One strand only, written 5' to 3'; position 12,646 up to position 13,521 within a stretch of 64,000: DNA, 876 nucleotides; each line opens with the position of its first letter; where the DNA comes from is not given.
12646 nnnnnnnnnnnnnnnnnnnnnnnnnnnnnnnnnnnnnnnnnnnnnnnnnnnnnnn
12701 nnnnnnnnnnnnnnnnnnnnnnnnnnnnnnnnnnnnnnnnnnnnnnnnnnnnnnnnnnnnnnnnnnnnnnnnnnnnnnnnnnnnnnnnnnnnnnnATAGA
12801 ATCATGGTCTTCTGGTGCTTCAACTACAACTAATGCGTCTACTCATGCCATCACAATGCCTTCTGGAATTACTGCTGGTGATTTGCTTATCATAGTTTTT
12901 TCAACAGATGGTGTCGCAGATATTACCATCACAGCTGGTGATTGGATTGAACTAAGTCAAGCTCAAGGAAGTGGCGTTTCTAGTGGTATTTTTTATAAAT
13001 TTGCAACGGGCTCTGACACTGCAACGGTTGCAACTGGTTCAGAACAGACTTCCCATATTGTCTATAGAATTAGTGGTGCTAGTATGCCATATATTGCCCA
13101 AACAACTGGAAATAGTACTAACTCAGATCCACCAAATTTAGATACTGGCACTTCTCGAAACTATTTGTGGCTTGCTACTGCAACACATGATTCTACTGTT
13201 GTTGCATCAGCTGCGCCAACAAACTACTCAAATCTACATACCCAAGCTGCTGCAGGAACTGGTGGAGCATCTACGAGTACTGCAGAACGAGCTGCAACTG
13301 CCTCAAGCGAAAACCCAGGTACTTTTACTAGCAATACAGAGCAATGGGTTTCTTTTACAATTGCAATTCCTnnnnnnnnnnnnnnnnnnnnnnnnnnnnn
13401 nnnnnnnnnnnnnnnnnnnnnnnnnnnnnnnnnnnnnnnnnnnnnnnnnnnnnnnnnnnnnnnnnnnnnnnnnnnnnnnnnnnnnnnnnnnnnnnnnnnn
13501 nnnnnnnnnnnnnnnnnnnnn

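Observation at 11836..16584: Giant 1582-aa surface protein combining repeated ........-initiated Ig-like modules with DUF2341 and LamG jelly-roll domains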

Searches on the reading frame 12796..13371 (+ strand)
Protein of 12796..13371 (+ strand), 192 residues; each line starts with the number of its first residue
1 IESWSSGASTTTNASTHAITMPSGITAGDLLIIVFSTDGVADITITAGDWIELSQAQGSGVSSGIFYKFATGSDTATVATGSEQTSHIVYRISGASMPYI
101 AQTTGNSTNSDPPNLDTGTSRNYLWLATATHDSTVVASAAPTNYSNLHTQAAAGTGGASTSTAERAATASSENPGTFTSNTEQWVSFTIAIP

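Call 44: search_solved_structures(query=A3, max_evalue=10, show_alignments=2)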
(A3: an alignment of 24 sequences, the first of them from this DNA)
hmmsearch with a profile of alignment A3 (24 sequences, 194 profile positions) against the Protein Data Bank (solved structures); distinct sequences matched with E-value up to 10: 2.
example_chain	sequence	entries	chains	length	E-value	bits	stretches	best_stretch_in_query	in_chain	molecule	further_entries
1ieh_A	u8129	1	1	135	0.44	13.6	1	118-174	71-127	BRUC.D4.4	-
1erj_A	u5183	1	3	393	0.76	12.8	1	84-132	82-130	TRANSCRIPTIONAL REPRESSOR TUP1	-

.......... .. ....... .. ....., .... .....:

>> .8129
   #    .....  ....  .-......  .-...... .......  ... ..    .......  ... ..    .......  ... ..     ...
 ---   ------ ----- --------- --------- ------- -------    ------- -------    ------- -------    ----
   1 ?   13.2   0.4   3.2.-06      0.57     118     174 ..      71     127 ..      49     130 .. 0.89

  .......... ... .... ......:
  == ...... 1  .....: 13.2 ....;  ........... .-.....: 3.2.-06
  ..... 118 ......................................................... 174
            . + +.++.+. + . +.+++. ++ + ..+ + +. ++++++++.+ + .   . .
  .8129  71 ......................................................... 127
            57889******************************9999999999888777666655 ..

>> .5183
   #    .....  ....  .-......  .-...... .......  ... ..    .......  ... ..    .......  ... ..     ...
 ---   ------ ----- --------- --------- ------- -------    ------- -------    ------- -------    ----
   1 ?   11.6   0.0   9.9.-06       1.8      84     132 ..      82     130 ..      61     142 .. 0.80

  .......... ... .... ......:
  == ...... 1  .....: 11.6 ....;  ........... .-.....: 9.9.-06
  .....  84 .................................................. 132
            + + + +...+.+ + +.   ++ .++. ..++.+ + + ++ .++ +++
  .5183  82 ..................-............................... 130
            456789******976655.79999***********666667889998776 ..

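Call 56: find_homologous_proteins(query=A3, max_evalue=0.001)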
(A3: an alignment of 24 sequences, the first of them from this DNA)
Query A3 (24 sequences) (192 aa, profile of the alignment): 228 proteins with E <= 0.001 among 8000 candidates; the best 120 are listed.
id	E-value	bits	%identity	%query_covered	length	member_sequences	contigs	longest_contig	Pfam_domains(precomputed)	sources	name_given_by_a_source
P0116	6.1e-58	214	53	90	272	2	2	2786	-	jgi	jgi:hypothetical protein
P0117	2.3e-57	212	59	92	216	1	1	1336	-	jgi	jgi:hypothetical protein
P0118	2.0e-56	209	49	99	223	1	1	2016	-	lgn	-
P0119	2.4e-50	189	45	97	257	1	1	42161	-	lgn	-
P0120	3.4e-50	189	44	97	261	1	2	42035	-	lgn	-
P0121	9.8e-50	187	42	99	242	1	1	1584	-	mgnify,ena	mgnify:CR=1 FL=1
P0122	2.7e-49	186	47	97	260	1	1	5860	-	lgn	-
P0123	3.6e-49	185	43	97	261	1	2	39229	-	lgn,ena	-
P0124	3.8e-49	185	35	91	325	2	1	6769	-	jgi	-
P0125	3.9e-49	185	45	97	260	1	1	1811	-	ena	-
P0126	4.3e-49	185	36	97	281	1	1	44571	-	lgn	-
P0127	1.1e-48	184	35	94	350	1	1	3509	PF18998.7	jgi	-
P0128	1.2e-48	184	39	91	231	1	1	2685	-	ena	-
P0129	1.5e-48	183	48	89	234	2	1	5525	-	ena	-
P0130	3.5e-48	182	37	94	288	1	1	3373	-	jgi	jgi:hypothetical protein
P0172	3.2e-40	156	33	92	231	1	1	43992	-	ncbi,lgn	-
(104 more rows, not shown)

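Call 57: find_encoding_contigs(protein=P0119, flank=10000, max_places=2)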
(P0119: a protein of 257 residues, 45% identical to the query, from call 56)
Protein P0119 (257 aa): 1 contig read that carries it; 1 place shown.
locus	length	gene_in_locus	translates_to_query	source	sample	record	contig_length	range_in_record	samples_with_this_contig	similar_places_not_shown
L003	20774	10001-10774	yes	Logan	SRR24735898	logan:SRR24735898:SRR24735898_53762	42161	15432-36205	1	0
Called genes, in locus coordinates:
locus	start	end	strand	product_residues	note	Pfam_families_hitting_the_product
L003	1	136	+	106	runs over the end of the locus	-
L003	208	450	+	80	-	PF06223:Phage_tail_T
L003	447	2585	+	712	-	PF06791:TMP_2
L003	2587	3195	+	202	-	PF09343:DUF2460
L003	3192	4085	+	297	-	PF09931:Phage_phiJL001_Gp84_N, PF09356:Phage_BR0599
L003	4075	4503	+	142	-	-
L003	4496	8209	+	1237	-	PF13550:Phage-tail_3, PF23666:Rcc01698_C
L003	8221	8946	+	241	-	-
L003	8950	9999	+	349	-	-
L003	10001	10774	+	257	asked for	-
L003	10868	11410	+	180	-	-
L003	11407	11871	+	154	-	PF01510:Amidase_2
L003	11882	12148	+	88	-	-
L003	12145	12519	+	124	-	-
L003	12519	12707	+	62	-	-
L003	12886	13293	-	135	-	PF19662:DUF6165, PF14063:DUF4254 (faint)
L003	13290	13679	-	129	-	-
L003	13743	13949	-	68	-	-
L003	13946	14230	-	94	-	PF24746:DUF7694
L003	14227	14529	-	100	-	-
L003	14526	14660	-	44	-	-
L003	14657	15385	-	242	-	PF03837:RecT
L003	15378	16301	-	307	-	PF09588:YqaJ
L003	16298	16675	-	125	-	-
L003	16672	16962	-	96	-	-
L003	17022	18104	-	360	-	-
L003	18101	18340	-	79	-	-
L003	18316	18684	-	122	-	-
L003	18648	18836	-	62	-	-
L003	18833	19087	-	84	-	-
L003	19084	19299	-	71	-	-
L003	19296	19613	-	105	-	-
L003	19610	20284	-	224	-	-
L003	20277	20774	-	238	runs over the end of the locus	-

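Call 58: find_encoding_contigs(protein=P0172, flank=10000, max_places=2)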
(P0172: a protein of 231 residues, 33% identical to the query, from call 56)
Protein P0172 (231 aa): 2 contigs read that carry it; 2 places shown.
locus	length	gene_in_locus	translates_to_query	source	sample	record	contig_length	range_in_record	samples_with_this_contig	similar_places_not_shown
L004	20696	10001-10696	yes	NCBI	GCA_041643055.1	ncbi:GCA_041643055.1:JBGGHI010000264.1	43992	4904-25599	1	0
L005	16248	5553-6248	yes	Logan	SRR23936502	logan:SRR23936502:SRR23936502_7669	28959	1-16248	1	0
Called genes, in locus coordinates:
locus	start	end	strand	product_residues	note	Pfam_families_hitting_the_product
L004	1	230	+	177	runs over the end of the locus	PF01844:HNH, PF14279:HNH_5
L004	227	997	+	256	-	-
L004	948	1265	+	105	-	-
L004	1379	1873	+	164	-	-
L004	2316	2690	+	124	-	-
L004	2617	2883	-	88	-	PF12760:Zn_ribbon_IS1595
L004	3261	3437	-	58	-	-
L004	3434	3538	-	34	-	-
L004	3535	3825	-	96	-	PF27050:Phage_P22_Y8K6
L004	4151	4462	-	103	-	PF27050:Phage_P22_Y8K6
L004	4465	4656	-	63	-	-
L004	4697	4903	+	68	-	-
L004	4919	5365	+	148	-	PF03592:Terminase_2 (weak)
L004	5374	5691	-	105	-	-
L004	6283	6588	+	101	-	-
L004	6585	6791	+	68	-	-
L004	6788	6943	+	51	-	-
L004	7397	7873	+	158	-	-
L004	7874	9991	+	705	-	-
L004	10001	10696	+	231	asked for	-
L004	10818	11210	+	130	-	-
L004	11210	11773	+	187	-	-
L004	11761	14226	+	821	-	PF14528:LAGLIDADG_3, PF03237:Terminase_6N, PF17289:Terminase_6C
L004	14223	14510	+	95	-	-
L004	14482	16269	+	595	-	-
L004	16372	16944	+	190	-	-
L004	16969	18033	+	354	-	PF25209:Phage_capsid_4 (weak)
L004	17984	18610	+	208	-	-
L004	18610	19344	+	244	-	-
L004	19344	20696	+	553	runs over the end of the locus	-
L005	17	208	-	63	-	-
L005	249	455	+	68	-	-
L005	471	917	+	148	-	PF03592:Terminase_2 (weak)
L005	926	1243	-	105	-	-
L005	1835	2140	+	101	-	-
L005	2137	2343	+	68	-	-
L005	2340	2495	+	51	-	-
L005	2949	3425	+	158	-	-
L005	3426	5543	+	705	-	-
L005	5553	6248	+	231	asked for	-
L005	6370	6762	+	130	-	-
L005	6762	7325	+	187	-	-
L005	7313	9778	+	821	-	PF14528:LAGLIDADG_3, PF03237:Terminase_6N, PF17289:Terminase_6C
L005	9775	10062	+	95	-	-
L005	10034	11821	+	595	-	-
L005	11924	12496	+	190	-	-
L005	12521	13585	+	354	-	PF25209:Phage_capsid_4 (weak)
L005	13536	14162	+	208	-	-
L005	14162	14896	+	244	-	-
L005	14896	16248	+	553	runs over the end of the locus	-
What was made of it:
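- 12796..13371 (+): aa 321-512: inserted domain I1 (phage tail-module-like domain). Phage contexts in calls 57, 58.
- The phage genes lie after tape-measure, hub and host-specificity genes and before the lysin in L003, and next to terminase, portal and capsid genes in L004/L005 (calls 57, 58).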

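Call 60: search_dna_similar(query=window:12796-13371:+, collection=phages, mode=protein, max_evalue=0.001, max_rows=25)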
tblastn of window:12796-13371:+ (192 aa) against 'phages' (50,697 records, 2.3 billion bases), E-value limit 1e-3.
No match.

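Call 61: search_dna_similar(query=P0119, collection=phages, mode=protein, max_evalue=0.001, max_rows=25)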
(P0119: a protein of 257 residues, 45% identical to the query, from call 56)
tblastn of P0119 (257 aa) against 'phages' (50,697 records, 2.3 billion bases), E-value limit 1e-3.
No match.
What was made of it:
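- Tried and rejected: tblastn of I1 and of phage protein P0119 against 50,697 annotated phage records gave no match (calls 60, 61), so no annotated name could be attached to the I domain.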

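Call 92: search_dna_similar(query=L003:4496-8206:+, collection=phages, mode=protein, max_evalue=1e-10, max_rows=12)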
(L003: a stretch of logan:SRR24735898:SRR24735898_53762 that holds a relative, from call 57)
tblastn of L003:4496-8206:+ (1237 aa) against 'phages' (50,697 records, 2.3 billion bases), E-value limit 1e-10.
Records with a match: 115; places in all: 141; records where one place covers at least 80% of the query: 0.
Best place of each record, by identity: <60% 115.
By first word of the organism name: Caulobacter 39; Rhodobacter 24; Brevundimonas 8; Roseobacter 7; Alteromonas 5; Xanthomonas 4; Bacteriophage 3; Caudoviricetes 3; Dinoroseobacter 3; Tetraselmis 3; and 11 more.
By host as written in the record: Rhodobacter capsulatus YW1 23; Caulobacter vibrioides CB15 22; - 8; Caulobacter crescentus 6; Brevundimonas pondensis LVF1 6; Caulobacter vibrioides 6; Caulobacter crescentus NA1000 6; Roseobacter denitrificans OCh114 4; and 20 more.
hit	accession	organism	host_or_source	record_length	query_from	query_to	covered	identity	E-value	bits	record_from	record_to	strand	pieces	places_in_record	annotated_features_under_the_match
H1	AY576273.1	Alphaproteobacteria phage PhiJL001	-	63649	22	1233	78%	34.9%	2e-93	477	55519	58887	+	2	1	gp86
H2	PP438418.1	Microcystis phage Mwe-JY26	Microcystis wesenbergii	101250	17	1225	75%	32.8%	4e-75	410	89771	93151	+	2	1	hypothetical protein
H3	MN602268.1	Bacteriophage DSS3_MAL1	-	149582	17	1225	74%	30.6%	4e-71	372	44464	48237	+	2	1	hypothetical protein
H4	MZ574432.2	Caulobacter phage BL47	Caulobacter vibrioides CB15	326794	34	1225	74%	30.5%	1e-49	340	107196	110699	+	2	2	putative tail protein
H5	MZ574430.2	Caulobacter phage C2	Caulobacter vibrioides CB15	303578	34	1225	74%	30.5%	1e-49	340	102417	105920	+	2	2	putative tail protein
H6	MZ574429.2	Caulobacter phage C1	Caulobacter vibrioides CB15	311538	34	1225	74%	30.5%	1e-49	340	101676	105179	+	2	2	putative tail protein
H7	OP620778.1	Bertelyvirus sp.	Caulobacter vibrioides CB15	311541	34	1225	74%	30.5%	1e-49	340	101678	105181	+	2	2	putative tail protein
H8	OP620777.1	Bertelyvirus sp.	Caulobacter vibrioides CB15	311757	34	1225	74%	30.5%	1e-49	340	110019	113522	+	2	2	putative tail protein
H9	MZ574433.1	Caulobacter phage RB23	Caulobacter vibrioides CB15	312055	34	1225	74%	30.5%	1e-49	340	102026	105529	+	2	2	putative tail protein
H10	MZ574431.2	Caulobacter phage J4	Caulobacter vibrioides CB15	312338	34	1225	74%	30.5%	1e-49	340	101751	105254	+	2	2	putative tail protein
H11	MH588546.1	Caulobacter phage CcrBL9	Caulobacter vibrioides CB15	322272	1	1225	72%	30.8%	5e-55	343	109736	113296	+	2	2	gene transfer agent host specificity protein | putative tail protein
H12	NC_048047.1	Caulobacter phage CcrBL9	Caulobacter vibrioides CB15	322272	1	1225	72%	30.8%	5e-55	343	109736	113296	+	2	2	tail protein (x2)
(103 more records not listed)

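Call 93: search_dna_similar(query=L004:11761-14223:+, collection=phages, mode=protein, max_evalue=1e-10, max_rows=12)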
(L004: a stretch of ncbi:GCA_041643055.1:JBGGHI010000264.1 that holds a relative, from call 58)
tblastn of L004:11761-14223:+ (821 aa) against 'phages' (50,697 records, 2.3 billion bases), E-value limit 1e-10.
Records with a match: 411; places in all: 414; records where one place covers at least 80% of the query: 0.
Best place of each record, by identity: <60% 411.
By first word of the organism name: Pseudomonas 111; Escherichia 101; Salmonella 98; Vibrio 18; Aeromonas 11; Proteus 10; Enterobacteria 10; Caudoviricetes 9; Cronobacter 6; Ralstonia 5; and 18 more.
By host as written in the record: Escherichia coli 62; Pseudomonas aeruginosa 39; - 33; Salmonella enterica subsp. enterica serovar Typhimurium 21; Salmonella sp. 17; Pseudomonas aeruginosa PAO1 16; Salmonella enterica 11; Pseudomonas sp. 9; and 121 more.
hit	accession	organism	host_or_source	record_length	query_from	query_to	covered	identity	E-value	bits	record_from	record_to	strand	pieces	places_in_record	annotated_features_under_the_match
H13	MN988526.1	Rhizobium phage RHph_N3_2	Rhizobium phaseoli N3_2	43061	4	799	60%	42.6%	9e-64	363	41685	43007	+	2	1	terminase large subunit protein | hypothetical protein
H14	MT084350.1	Xylella phage Xfas53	Xylella fastidiosa subsp. multiplex ...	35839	26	800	60%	41.2%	3e-63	354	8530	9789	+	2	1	putative DNA packaging protein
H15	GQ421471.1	Xylella phage Xfas53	Xylella fastidiosa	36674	26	800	60%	41.0%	2e-63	354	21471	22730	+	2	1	terL: TerL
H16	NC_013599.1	Xylella phage Xfas53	Xylella fastidiosa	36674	26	800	60%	41.0%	2e-63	354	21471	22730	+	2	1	terL: terminase family protein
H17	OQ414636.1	Pelagibacter phage EXVC032P Baldr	Candidadtus Pelagibacter sp. HTCC1062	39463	25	813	61%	40.1%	6e-63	360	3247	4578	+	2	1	terminase large subunit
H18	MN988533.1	Rhizobium phage RHph_N2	Rhizobium etli N741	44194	25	802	57%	41.7%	3e-64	365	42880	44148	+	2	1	terminase large subunit protein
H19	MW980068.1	Rhizobium phage RHEph18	Rhizobium etli sv. phaseoli N561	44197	25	802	57%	41.7%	3e-64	365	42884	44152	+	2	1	terminase large subunit protein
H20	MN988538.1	Rhizobium phage RHph_Y25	Rhizobium etli N6212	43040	25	802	57%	41.7%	4e-64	364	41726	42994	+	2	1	terminase large subunit protein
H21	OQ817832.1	Achromobacter phage CF418P1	Achromobacter sp.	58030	26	799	56%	41.8%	5e-64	343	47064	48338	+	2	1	terminase large subunit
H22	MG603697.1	Vibrio phage Vp_R1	Vibrio parahaemolyticus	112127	26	798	70%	32.8%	8e-47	284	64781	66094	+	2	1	terminase large subunit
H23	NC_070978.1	Vibrio phage Vp_R1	Vibrio parahaemolyticus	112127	26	798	70%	32.8%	8e-47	284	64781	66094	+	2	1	terminase large subunit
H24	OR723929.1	Vibrio phage vB_VpaP_SJSY21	Vibrio parahaemolyticus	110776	26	798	70%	32.8%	5e-48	286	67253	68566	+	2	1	terminase large subunit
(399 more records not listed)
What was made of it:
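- On Phage tail-module protein family sharing the I domain: Both are encoded on phage contigs (calls 57, 58), which resemble phages of Proteobacteria (calls 92, 93).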
